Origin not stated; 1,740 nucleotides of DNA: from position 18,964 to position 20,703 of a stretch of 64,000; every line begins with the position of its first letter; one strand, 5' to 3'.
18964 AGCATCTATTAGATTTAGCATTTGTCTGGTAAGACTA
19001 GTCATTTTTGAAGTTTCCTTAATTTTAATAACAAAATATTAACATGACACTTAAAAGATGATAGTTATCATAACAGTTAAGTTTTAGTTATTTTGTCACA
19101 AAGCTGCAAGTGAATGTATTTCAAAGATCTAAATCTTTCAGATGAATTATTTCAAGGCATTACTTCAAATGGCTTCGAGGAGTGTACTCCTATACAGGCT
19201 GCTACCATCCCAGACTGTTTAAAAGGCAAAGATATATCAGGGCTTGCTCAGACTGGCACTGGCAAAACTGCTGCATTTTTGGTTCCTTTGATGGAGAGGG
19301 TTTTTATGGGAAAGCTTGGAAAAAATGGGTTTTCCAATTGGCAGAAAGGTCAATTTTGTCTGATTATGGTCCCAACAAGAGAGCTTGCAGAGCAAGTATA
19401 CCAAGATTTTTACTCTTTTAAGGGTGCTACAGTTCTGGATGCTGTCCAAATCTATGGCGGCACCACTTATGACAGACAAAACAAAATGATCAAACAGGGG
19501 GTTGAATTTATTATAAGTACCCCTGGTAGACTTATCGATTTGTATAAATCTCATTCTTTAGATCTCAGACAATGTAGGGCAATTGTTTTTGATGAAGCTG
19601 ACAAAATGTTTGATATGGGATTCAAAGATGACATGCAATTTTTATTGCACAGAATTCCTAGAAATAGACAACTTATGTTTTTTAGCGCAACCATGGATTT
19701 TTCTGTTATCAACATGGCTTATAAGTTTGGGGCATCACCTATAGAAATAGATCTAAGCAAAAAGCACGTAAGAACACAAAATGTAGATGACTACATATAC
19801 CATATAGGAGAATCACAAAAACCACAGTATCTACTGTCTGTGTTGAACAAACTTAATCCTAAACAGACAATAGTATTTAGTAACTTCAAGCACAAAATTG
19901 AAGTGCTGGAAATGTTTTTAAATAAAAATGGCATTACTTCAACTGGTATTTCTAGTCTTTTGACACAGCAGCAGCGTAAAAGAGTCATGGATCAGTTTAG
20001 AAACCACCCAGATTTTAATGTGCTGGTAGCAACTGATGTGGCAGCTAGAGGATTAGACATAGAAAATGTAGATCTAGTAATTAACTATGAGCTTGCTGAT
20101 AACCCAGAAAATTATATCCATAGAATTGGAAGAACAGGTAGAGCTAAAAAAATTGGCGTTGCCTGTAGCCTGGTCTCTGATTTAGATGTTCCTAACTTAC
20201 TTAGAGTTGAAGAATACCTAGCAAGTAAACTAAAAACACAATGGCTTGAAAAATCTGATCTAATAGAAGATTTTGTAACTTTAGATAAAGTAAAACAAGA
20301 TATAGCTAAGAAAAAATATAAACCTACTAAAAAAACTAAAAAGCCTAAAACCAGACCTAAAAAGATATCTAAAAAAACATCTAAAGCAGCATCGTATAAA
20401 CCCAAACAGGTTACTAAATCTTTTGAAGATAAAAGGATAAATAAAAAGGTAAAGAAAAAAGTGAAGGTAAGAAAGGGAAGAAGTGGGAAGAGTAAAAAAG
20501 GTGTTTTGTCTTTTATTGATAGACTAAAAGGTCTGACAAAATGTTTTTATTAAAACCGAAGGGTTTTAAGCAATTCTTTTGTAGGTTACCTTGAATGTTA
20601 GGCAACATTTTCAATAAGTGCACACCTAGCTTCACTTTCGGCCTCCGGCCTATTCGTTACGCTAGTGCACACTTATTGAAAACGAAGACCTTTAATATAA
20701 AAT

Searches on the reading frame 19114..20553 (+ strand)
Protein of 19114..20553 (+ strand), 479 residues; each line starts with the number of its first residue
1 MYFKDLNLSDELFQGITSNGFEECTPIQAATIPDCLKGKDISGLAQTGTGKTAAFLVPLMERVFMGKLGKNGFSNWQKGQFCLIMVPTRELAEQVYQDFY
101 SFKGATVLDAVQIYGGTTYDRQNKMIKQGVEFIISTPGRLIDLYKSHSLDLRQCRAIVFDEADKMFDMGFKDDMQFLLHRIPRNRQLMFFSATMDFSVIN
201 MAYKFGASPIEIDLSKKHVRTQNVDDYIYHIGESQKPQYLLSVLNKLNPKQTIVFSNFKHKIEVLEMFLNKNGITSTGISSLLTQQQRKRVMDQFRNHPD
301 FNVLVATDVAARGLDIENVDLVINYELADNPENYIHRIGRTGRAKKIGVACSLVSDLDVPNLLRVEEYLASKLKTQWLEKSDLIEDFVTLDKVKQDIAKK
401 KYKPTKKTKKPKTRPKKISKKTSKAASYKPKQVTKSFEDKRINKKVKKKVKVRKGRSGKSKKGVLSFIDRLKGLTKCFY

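Call 20: search_protein_families(library=ncbifam, proteins=[window:19114-20553:+], max_evalue=1e-10)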
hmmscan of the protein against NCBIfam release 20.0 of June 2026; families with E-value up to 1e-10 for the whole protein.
window:19114-20553:+ (479 aa): 16 families
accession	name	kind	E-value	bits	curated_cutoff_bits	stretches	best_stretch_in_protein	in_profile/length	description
NF053631.1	RNA_helic_CshA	equivalog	1.4e-107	360.2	646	1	3-408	1-398/434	degradosome RNA helicase CshA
NF003419.0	PRK04837.1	equivalog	2.8e-100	336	588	1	3-412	11-418/424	ATP-dependent RNA helicase RhlB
NF008744.0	PRK11776.1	equivalog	1.1e-96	324.3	524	1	3-386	6-378/460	ATP-dependent RNA helicase DbpA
NF053711.1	RNA_heli_RhlE1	exception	7.9e-94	314.9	750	1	1-438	1-416/434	RNA helicase RhlE1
NF008394.0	PRK11192.1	equivalog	1.9e-92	310.4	507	1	1-443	3-426/441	ATP-dependent RNA helicase SrmB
NF003390.0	PRK04537.1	equivalog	8.3e-89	299.2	732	1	3-378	11-385/572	ATP-dependent RNA helicase RhlB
NF053710.1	RNA_heli_RhlE2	exception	8.4e-88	295.3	925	1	1-453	1-448/635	RNA helicase RhlE2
NF007882.0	PRK10590.1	equivalog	3.2e-87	293.4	743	1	1-450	1-447/456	ATP-dependent RNA helicase RhlE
NF053636.1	DDHlcsCsdAPsy1082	equivalog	4e-87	292.9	890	1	3-453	5-444/512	DEAD/DEAH box helicase CsdA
NF002340.1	PRK01297.1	equivalog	9.8e-82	274.7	564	1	3-373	3-372/372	ATP-dependent RNA helicase RhlB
NF008642.0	PRK11634.1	equivalog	5.2e-71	239.9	989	1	3-367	8-362/628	DEAD/DEAH family ATP-dependent RNA helicase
NF010337.0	PRK13766.1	equivalog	2.4e-24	85.5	610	1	242-449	359-570/781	Hef nuclease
TIGR01389.1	recQ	equivalog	6.1e-15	54.7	640.2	1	120-359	94-333/591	DNA helicase RecQ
TIGR00614.1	recQ_fam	subfamily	1.3e-12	47.3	219.8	1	238-457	214-433/470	RecQ family ATP-dependent DNA helicase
NF008279.0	PRK11057.1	equivalog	4.6e-12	45.2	1015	1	228-365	214-351/608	ATP-dependent DNA helicase RecQ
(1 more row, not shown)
